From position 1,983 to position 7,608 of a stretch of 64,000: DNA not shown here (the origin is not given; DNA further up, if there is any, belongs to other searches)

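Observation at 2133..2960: M43 metallopeptidase homologue in the PorP/SprF operon has apparently lost its zinc-binding residues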

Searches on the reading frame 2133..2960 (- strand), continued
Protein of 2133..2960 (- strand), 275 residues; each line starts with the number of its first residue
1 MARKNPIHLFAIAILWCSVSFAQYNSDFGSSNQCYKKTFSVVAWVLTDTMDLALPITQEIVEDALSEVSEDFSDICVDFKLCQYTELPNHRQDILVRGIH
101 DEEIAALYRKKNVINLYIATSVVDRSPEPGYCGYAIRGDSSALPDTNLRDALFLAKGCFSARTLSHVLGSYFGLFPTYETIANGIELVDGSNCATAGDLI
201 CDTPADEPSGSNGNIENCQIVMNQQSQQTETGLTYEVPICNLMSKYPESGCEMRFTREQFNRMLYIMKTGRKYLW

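Call 56: search_protein_representatives(alignment_id=A1)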
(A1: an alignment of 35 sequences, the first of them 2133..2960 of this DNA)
Query: 35 sequences, 267 profile positions. Proteins with E-value up to 0.001 (for the whole library): 12929; up to 1e-10: 6559; up to 1e-30: 1420. The best 150 are listed.
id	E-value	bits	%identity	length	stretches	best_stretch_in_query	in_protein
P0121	2.7e-93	328.3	-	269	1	6-267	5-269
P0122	7.7e-89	313.7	-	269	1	8-267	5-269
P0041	2.8e-86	305.3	-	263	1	1-267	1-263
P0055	3.7e-86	304.9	-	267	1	2-267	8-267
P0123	9.3e-86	303.6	-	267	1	1-267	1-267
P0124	8.6e-80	284.0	-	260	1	4-267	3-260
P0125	1.3e-79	283.4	-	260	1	1-267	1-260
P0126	1.3e-78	280.2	-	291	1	19-267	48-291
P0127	2.3e-78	279.4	-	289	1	27-267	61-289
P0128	6.1e-77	274.7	-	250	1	2-267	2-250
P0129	8.3e-77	274.3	-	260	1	6-267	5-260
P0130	3.6e-76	272.2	-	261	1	5-267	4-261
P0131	8.1e-75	267.7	-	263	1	1-261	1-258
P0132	9.0e-74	264.3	-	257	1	1-267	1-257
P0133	1.3e-73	263.8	-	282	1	13-267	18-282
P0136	4.5e-72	258.7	-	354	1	29-267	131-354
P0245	2.3e-55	203.9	-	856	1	24-266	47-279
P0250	5.7e-55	202.7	-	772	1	19-258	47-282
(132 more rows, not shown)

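Call 66: search_protein_families(library=pfam, proteins=[P0245, P0250, P0136], max_evalue=0.01)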
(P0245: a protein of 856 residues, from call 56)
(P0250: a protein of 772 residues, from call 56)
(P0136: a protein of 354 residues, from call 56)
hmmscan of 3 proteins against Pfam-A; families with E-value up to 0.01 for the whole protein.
P0245 (856 aa): 7 families
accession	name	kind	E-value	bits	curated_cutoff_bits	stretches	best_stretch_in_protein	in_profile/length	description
PF07705.17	CARDB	-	3.1e-10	40.6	22.7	1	431-524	16-99/101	CARDB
PF18962.6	Por_Secre_tail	-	1.5e-09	38.4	27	1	780-852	3-73/75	Secretion system C-terminal sorting domain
PF04151.21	PPC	-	9e-08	33.3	25.9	1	330-395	4-70/70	Bacterial pre-peptidase C-terminal domain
PF05572.19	Peptidase_M43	-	2.4e-06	28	23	1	132-269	16-148/152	Pregnancy-associated plasma protein-A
PF01400.30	Astacin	-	0.00058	20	22.5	1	157-197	65-104/189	Astacin (Peptidase family M12A)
PF11589.14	DUF3244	-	0.00071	20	25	1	789-844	31-86/96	Domain of unknown function (DUF3244)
PF08884.16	Flagellin_D3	-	0.0052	17.6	24.2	0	371-413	22-65/91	Flagellin D3 domain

P0250 (772 aa): 6 families
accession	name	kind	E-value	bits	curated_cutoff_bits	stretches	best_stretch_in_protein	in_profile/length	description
PF05572.19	Peptidase_M43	-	2.6e-13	50.6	23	1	124-282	3-150/152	Pregnancy-associated plasma protein-A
PF18911.6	PKD_4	-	3.9e-13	49.7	27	2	310-372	22-84/85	PKD domain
PF18962.6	Por_Secre_tail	-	2.4e-12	47.4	27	1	708-770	1-70/75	Secretion system C-terminal sorting domain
PF00801.26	PKD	-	1e-08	35.5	23.5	2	321-369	29-78/80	PKD domain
PF16967.11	TcfC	-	0.0021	18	29.4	0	342-366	38-61/68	E-set like domain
PF13688.12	Reprolysin_5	-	0.0056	17.4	27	0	168-208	130-164/196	Metallo-peptidase family M12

P0136 (354 aa): 4 families
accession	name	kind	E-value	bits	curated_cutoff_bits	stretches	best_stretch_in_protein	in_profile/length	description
PF05572.19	Peptidase_M43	-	1.1e-09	38.8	23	1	250-344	70-149/152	Pregnancy-associated plasma protein-A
PF13688.12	Reprolysin_5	-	4.5e-06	27.5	27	1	239-283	132-172/196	Metallo-peptidase family M12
PF13582.12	Reprolysin_3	-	4.1e-05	24.5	22.4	1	158-265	2-123/123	Metallo-peptidase family M12B Reprolysin-like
PF13574.12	Reprolysin_2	-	0.0036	17.6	27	1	251-284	128-153/195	Metallo-peptidase family M12B Reprolysin-like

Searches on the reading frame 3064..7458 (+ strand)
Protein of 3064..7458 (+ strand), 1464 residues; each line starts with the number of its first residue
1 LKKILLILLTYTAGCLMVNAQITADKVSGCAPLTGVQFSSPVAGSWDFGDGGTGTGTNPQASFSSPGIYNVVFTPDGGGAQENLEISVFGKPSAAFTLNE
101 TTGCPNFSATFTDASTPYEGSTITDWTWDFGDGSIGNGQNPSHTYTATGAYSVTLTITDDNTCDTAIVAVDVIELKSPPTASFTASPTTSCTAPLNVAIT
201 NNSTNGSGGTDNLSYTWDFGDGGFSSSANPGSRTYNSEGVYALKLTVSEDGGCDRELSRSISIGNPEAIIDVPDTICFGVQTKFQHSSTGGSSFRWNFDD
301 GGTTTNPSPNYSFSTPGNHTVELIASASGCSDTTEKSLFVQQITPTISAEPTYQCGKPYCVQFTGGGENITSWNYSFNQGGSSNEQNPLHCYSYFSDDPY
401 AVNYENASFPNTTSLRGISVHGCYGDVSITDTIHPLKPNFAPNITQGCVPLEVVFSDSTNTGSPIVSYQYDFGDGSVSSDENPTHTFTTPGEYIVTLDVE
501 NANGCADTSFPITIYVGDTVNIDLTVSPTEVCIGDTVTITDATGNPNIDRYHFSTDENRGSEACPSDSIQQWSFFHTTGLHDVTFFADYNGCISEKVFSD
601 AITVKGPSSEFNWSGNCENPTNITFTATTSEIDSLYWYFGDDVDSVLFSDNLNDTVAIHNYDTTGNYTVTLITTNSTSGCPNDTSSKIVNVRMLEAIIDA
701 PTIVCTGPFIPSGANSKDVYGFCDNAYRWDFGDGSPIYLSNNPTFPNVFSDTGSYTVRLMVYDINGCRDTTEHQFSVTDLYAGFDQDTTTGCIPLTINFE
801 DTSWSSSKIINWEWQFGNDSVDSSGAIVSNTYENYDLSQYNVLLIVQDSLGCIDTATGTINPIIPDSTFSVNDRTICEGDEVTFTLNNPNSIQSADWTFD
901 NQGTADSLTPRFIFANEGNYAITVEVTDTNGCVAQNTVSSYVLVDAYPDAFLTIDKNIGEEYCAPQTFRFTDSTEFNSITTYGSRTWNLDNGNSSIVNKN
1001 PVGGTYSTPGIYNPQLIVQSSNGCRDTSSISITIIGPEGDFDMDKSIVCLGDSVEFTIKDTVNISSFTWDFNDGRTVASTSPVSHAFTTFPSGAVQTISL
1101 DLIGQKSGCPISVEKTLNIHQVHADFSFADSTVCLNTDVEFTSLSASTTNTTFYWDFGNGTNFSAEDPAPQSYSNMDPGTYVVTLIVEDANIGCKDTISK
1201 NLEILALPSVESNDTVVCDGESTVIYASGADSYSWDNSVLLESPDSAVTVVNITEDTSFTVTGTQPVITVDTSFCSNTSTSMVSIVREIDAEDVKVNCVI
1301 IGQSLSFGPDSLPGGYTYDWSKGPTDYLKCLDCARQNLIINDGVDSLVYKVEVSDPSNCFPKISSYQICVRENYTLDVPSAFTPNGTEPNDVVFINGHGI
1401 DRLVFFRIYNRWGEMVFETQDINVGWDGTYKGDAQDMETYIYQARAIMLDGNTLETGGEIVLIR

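Call 3: search_protein_families(library=pfam, proteins=[window:3064-7458:+], max_evalue=1)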
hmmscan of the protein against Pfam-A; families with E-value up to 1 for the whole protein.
window:3064-7458:+ (1464 aa): 8 families
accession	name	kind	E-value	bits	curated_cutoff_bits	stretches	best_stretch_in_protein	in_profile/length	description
PF18911.6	PKD_4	-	4.9e-119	389.1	27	12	92-171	4-81/85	PKD domain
PF00801.26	PKD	-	1.3e-75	249.9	23.5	11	105-172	13-80/80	PKD domain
PF13585.12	CHU_C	-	1.5e-11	44.7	27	1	1377-1445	2-71/86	CHU_C Type IX secretion signal domain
PF18981.6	InlK_D3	-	1.7e-08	34.8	25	1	477-516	36-75/75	Internalin K domain (D3/D4)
PF08329.16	ChitinaseA_N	-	0.00016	21.7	21.2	0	474-520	66-111/133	Chitinase A, N-terminal domain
PF16820.11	PKD_3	-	0.0003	21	26.3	0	473-501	40-68/68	PKD-like domain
PF19081.6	Ig_7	-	0.072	13.8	27.3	1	868-942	4-80/84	Ig-like domain CHU_C associated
PF07495.19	Y_Y_Y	-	0.13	12.6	26.6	0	1172-1191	31-50/65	Y_Y_Y domain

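Call 4: search_protein_families(library=ncbifam, proteins=[window:3064-7458:+], max_evalue=1)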
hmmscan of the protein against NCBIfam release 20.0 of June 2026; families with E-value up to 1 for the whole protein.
window:3064-7458:+ (1464 aa): 5 families
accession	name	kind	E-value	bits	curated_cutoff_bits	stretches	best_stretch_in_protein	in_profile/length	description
TIGR00864.1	PCC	subfamily_domain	1.5e-19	68.1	1861.4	3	124-530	1087-1493/2700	polycystin cation channel protein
TIGR04131.1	Bac_Flav_CTERM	domain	7.2e-11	42.1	35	1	1377-1446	2-71/85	T9SS type B sorting domain-containing protein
TIGR03769.1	P_ac_wall_RPT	domain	0.015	15.8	30.9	0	310-327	6-23/41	TIGR03769 domain-containing protein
NF058578.1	CPR_pilus_PamR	equivalog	0.065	12.1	300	1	140-165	205-230/297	pilus system RbmA-like protein PamR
NF033932.1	LapB_rpt_80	domain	0.68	10.3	45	0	918-958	1-40/83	LapB repeat-containing protein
